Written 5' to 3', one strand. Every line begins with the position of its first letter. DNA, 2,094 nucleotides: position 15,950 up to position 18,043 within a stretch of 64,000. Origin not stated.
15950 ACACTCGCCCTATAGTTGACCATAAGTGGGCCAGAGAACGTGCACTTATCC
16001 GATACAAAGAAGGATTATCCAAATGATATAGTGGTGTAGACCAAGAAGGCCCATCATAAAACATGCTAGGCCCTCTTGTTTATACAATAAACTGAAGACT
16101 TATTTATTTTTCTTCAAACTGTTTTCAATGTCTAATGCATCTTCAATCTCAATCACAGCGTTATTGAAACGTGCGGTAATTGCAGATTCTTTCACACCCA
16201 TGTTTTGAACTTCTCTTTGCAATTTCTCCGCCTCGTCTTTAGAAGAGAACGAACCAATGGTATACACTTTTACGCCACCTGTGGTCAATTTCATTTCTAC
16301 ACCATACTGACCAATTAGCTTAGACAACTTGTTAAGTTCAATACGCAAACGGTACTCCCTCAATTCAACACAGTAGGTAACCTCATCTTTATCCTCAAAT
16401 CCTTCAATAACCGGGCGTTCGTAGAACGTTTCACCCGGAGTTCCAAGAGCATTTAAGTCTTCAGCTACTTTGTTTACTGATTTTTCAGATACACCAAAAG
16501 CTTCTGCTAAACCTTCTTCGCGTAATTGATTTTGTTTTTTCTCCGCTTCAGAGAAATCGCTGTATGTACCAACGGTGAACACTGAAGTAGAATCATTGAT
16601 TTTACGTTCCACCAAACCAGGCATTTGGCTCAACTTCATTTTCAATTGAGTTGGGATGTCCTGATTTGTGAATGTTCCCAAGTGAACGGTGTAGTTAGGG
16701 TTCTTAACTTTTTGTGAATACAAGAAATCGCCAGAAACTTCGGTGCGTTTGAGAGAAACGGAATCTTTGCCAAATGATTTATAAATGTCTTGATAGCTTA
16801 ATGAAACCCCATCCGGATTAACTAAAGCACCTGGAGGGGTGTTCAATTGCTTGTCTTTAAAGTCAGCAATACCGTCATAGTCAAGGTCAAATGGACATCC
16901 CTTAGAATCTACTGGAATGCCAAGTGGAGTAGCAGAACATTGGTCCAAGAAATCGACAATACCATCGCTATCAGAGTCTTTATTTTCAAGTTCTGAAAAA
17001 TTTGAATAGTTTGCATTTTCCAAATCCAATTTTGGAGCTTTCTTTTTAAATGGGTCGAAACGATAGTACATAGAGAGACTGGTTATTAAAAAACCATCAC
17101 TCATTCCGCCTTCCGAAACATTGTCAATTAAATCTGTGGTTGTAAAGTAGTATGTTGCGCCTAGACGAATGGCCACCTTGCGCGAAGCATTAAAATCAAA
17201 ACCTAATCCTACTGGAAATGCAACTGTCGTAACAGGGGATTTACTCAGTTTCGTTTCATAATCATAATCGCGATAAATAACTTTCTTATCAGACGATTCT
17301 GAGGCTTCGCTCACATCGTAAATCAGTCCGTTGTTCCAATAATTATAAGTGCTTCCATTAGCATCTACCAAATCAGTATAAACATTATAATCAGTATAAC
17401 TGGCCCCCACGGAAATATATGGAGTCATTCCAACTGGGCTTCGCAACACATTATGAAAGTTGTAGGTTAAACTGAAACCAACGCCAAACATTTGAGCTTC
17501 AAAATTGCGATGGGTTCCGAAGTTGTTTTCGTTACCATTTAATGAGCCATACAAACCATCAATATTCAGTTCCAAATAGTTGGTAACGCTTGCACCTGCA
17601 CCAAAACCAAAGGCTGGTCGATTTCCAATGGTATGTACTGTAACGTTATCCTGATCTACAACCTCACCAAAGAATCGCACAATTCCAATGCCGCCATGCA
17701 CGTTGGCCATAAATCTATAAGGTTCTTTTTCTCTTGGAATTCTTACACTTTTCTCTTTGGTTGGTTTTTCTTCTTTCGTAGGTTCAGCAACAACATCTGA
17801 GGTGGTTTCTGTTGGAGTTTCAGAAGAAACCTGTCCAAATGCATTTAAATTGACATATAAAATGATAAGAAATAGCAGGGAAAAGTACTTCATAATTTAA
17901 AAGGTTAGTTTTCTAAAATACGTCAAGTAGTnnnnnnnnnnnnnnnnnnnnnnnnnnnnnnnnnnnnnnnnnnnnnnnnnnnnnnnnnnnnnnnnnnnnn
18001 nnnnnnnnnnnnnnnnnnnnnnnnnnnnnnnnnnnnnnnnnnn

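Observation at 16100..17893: Array member with tandem SPOR-like domains: candidate septal-peptidoglycan tether of an OM barrel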

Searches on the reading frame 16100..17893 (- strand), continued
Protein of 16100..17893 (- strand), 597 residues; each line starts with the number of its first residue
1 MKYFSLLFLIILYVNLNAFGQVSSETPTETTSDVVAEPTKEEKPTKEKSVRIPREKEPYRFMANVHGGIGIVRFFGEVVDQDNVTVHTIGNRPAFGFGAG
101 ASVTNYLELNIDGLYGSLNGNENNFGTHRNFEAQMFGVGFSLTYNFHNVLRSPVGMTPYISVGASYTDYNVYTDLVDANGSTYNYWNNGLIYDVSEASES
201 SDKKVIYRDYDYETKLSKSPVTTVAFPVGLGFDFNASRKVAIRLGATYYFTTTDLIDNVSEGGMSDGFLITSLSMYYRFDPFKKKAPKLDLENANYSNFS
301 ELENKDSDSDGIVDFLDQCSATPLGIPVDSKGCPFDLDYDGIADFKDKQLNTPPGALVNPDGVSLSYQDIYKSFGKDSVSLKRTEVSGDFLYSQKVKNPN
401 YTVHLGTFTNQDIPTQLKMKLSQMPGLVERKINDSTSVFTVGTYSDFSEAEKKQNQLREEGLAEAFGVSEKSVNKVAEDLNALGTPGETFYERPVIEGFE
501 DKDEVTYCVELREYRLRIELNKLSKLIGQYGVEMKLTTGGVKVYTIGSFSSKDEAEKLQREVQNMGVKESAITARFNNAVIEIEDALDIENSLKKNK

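Call 53: find_related_loci(query=A2, collection=genome_contigs, flank=10000)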
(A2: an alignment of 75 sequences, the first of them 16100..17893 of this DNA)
Query A2 (597 aa) in genome_contigs; peptide patterns used: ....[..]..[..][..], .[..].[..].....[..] (x = any residue, [..] = any of these).
600 stretches matched a pattern (row limit reached: there are more); 57 encode a relative of the query (tblastn E <= 1e-3); 57 distinct loci.
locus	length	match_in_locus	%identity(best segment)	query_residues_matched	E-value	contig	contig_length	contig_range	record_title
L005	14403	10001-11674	47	58-597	8e-167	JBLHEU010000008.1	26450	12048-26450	MAG: Bacteroidia bacterium isolate 3300055003_35 Ga0535643_0000606, whole genome shotgun sequence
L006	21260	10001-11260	32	68-461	4e-53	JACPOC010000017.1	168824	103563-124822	MAG: Bacteroidetes bacterium isolate NC_groundwater_591_Pr5_B-0.1um_36_15 alan_book_18_scaffold_39494, whole genome shot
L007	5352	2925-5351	31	45-381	4e-39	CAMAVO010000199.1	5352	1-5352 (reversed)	MAG: Chitinophaga pinensis isolate MaH-04nov19-72 genome assembly, contig: MaH-04nov19-C36441, whole genome shotgun sequ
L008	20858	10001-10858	33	114-380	3e-40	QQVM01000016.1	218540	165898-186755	MAG: Bacteroidetes bacterium isolate MA_BCD_1 c_000000000019, whole genome shotgun sequence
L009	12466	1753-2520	30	130-386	3e-26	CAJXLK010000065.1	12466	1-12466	MAG TPA_asm: uncultured Bacteroidetes bacterium isolate SRR6193124_bin.32_MetaBAT_v2.12.1_MAG genome assembly, contig: N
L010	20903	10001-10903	28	51-363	1e-24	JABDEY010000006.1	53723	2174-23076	MAG: Bacteroidetes bacterium isolate BWMinControl_Nextera91_MAG3 3300020946.a:Ga0207067_10023, whole genome shotgun sequ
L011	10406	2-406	41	243-370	5e-23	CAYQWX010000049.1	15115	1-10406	MAG TPA_asm: uncultured Bacteroidales bacterium isolate SRP163575_co3_262 genome assembly, contig: NODE_4214_length_1511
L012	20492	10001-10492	53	287-374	3e-16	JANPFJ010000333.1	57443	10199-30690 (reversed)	MAG: Gemmatimonadaceae bacterium isolate VAR_78_concoct_32_sub VAR_78_k141_2724578, whole genome shotgun sequence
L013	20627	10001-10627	53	226-365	2e-15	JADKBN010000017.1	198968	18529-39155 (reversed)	MAG: Fibrobacteres bacterium isolate OdNE_18-Q3-R46-58_BAT3C.189 tig00007323-10-1983640, whole genome shotgun sequence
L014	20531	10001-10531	38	305-424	1e-15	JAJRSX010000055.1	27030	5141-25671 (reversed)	MAG: bacterium isolate Dive96_bin1.162 k141_1497858, whole genome shotgun sequence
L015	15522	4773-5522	32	221-370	1e-15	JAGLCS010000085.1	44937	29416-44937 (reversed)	MAG: Abyssibacter sp. isolate SW_4_13 ROV167.bin.13.fa_85, whole genome shotgun sequence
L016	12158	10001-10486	31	212-357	5e-15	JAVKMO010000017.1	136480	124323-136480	MAG: Chitinophagales bacterium isolate AaM_O252_3 k141_14250, whole genome shotgun sequence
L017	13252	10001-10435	35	280-423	1e-14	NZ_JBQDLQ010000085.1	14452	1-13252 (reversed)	MAG: Halomonas sp. isolate AOP35_01H_surf _bin _35 AOP35_01H_surf.bin.35_85, whole genome shotgun sequence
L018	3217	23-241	51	305-372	1e-14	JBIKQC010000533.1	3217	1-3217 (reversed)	MAG: Saprospira sp. isolate ME2015-05-19_3300034121_group6_bin48 Rohwer_bin606_scaffold_30245_c1, whole genome shotgun s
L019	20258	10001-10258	47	306-375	1e-14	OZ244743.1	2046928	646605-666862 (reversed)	MAG: Methylophagaceae bacterium isolate bc1f9cef-c68b-4201-a6a9-0d3f467c5090 genome assembly, chromosome: 1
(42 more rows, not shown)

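Call 54: list_cluster_members(proteins=[P0001, P0002, P0027, P0085, P0084])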
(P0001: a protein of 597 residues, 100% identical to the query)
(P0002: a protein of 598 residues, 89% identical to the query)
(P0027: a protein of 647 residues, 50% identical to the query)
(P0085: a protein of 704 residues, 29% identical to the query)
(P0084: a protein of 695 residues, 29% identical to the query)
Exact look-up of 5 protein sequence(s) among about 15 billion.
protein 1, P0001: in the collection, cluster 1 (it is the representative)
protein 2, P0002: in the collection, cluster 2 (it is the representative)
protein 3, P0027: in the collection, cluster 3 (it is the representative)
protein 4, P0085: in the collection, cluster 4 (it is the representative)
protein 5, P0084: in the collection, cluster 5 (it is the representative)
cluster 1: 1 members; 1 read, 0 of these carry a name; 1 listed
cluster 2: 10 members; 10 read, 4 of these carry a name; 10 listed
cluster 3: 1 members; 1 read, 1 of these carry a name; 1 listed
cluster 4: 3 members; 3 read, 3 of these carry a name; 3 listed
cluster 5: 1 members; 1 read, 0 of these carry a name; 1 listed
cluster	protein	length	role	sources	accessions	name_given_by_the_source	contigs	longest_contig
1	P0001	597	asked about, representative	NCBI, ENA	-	-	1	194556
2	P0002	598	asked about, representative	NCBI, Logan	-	-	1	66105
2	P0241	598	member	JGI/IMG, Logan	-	hypothetical protein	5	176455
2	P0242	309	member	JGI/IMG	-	hypothetical protein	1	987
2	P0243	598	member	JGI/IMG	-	hypothetical protein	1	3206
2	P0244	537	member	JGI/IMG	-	hypothetical protein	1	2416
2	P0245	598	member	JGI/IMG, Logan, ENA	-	-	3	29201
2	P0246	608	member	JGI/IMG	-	-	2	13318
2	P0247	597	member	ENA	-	-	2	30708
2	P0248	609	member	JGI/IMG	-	-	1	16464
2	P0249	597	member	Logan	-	-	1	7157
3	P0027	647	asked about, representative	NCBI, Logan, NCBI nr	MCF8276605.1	MAG: hypothetical protein K9J17_07715 [Flavobacteriales bacterium] | hypothetical protein [Flavobacteriales bacterium]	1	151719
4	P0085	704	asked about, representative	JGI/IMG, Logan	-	hypothetical protein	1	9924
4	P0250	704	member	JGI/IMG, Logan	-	hypothetical protein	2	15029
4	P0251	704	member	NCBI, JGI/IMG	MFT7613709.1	MAG: hypothetical protein ACI9J3_002686 [Parvicellaceae bacterium] | hypothetical protein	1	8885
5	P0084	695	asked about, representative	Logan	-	-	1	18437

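Call 63: predict_structure(alignment_id=A2)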
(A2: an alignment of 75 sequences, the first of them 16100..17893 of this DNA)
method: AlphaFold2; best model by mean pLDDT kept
length: 597 residues; sequences in the alignment: 75
mean_pLDDT: 77.5   pTM: 0.44
mean pLDDT of the five models: 77.5, 76.1, 74.9, 74.8, 73.6
residues with pLDDT >= 90: 144; 70-90: 304; 50-70: 90; < 50: 59
segments of 3 or more residues with pLDDT < 50: 20-54, 377-381, 484-497
pLDDT, mean of each block of 10 residues (from residue 1): 81 74 36 32 40 59 94 81 57 92 90 92 72 93 83 79 95 82 83 84 81 81 95 90 95 83 81 94 65 52 74 83 83 87 87 82 78 53 55 65 84 77 84 82 88 86 81 71 46 40 86 67 86 81 89 94 87 90 91 80
secondary structure, 60 per line:
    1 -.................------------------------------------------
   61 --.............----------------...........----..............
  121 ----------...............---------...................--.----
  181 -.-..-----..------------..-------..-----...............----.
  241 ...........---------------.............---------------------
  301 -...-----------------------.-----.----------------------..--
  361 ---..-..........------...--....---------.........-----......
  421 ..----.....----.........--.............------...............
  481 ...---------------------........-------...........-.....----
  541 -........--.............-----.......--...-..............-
elements in order: H2-18 E63-75 E92-102 E107-120 E131-145 E155-173 E221-235 E240-251 E267-279 H367-376 H388-391 E401-409 H415-422 E427-431 E436-444 H447-459 E466-469 H470-483 E505-512 H520-530 E532-536 E542-549 H552-564 E570-576 E579-581 H583-596

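Call 80: find_encoding_contigs(protein=P0089, flank=9000, max_places=2)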
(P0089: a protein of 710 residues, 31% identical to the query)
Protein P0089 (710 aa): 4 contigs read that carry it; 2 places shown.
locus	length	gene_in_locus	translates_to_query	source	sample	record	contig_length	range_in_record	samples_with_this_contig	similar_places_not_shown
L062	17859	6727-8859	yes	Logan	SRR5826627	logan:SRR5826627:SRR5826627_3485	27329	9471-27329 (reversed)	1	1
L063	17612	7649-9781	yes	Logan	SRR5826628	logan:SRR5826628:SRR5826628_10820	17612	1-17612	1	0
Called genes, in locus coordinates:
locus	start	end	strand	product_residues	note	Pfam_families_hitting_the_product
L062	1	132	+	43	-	?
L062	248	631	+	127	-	-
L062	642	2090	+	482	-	PF00474:SSF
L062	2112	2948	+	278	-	PF17827:PrmC_N, PF05175:MTS, PF06325:PrmA, PF13489:Methyltransf_23 (weak), PF13847:Methyltransf_31, PF08241:Methyltransf_11 (weak), PF08242:Methyltransf_12 (weak), PF13649:Methyltransf_25, +2 more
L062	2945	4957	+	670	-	PF22745:Nlig-Ia, PF01653:DNA_ligase_aden, PF03120:OB_DNA_ligase, PF03119:DNA_ligase_ZBD, PF14520:HHH_5 (faint), PF12826:HHH_2, PF00533:BRCT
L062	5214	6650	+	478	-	-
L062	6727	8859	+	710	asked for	PF05036:SPOR (faint)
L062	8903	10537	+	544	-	PF13180:PDZ_2, PF17820:PDZ_6 (weak), PF03572:Peptidase_S41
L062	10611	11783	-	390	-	PF02737:3HCDH_N, PF03446:NAD_binding_2 (weak), PF00725:3HCDH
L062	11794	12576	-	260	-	PF00378:ECH_1, PF16113:ECH_2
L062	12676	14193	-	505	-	PF10502:Peptidase_S26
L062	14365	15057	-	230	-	PF01113:DapB_N, PF05173:DapB_C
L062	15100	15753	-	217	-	PF18935:DUF5683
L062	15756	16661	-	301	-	PF02195:ParB_N, PF17762:HTH_ParB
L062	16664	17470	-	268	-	PF00142:Fer4_NifH (weak), PF01656:CbiA, PF02374:ArsA_ATPase (faint), PF06564:CBP_BcsQ, PF09140:MipZ (faint), PF10609:ParA (weak), PF13614:AAA_31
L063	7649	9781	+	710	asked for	PF05036:SPOR (faint)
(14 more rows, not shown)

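Call 81: find_encoding_contigs(protein=P0084, flank=9000, max_places=1)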
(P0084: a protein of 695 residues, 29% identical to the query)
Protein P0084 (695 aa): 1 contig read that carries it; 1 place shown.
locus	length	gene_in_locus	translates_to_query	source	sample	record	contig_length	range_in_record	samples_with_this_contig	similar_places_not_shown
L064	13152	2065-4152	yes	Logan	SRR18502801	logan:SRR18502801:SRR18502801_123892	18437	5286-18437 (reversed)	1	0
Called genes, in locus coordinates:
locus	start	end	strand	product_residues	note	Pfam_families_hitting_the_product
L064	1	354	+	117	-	?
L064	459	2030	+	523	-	-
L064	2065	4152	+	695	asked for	PF19573:DUF6089 (faint), PF02412:TSP_3 (faint), PF05036:SPOR (faint)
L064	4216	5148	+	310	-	PF18911:PKD_4 (weak), PF00801:PKD (faint)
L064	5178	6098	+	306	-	-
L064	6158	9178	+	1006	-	PF07494:Reg_prop (faint), PF17005:WD40_like (faint), PF07228:SpoIIE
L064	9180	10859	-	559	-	PF18962:Por_Secre_tail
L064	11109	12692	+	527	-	PF22694:CtpB_N-like (faint), PF00595:PDZ, PF13180:PDZ_2, PF17820:PDZ_6, PF03572:Peptidase_S41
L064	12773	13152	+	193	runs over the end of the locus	PF07610:DUF1573, PF22544:HYDIN_VesB_CFA65-like_Ig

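Call 83: search_protein_families(library=pfam, alignment_id=A2, max_evalue=0.01)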
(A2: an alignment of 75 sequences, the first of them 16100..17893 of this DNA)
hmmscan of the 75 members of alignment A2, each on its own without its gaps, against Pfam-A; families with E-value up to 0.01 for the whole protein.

A. member 1, window:16100-17893:- (597 aa): 2 families
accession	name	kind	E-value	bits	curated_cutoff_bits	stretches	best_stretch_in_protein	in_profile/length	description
PF05036.18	SPOR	-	1.1e-07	32.4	21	0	399-462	3-70/76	SPOR domain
PF13505.12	OMP_b-brl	-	0.0031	18.2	28.7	1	64-252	23-156/175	Outer membrane protein beta-barrel domain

B. families by the number of members that match (of 75 scanned): 5 families
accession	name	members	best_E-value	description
PF02412.23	TSP_3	62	2.9e-07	Thrombospondin type 3 repeat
PF05036.18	SPOR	47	1.1e-07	SPOR domain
PF13505.12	OMP_b-brl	34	6.2e-07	Outer membrane protein beta-barrel domain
PF19573.5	DUF6089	10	0.00069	Domain of unknown function (DUF6089)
PF21827.1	New_glue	1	0.0036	New glue protein family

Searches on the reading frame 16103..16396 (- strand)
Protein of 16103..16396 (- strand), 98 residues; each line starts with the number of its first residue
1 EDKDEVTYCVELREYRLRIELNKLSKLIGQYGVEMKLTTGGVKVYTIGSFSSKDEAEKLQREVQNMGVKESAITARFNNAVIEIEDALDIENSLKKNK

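Call 6: search_protein_families(library=pfam, proteins=[window:16103-16396:-], max_evalue=10)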
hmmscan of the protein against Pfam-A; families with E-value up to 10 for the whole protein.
seq(98 aa): 4 families
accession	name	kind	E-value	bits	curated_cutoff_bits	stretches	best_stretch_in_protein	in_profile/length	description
PF05036.18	SPOR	-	0.0012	19.5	21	1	7-72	4-74/76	SPOR domain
PF19657.4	DUF6160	-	0.05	14.3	27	1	22-90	30-94/96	Family of unknown function (DUF6160)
PF14657.12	Arm-DNA-bind_4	-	0.1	12.6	22.3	1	38-65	13-40/47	Arm DNA-binding domain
PF09697.16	Porph_ging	-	0.18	12.8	25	1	20-80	2-62/81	Protein of unknown function (Porph_ging)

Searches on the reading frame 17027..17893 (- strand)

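Call 6: search_protein_families(library=pfam, proteins=[window:17027-17893:-], max_evalue=10)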
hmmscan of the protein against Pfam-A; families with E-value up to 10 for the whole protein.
seq(289 aa): 1 family
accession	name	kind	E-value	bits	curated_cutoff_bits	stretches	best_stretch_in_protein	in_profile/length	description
PF13505.12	OMP_b-brl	-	0.00013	22.7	28.7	1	64-252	23-156/175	Outer membrane protein beta-barrel domain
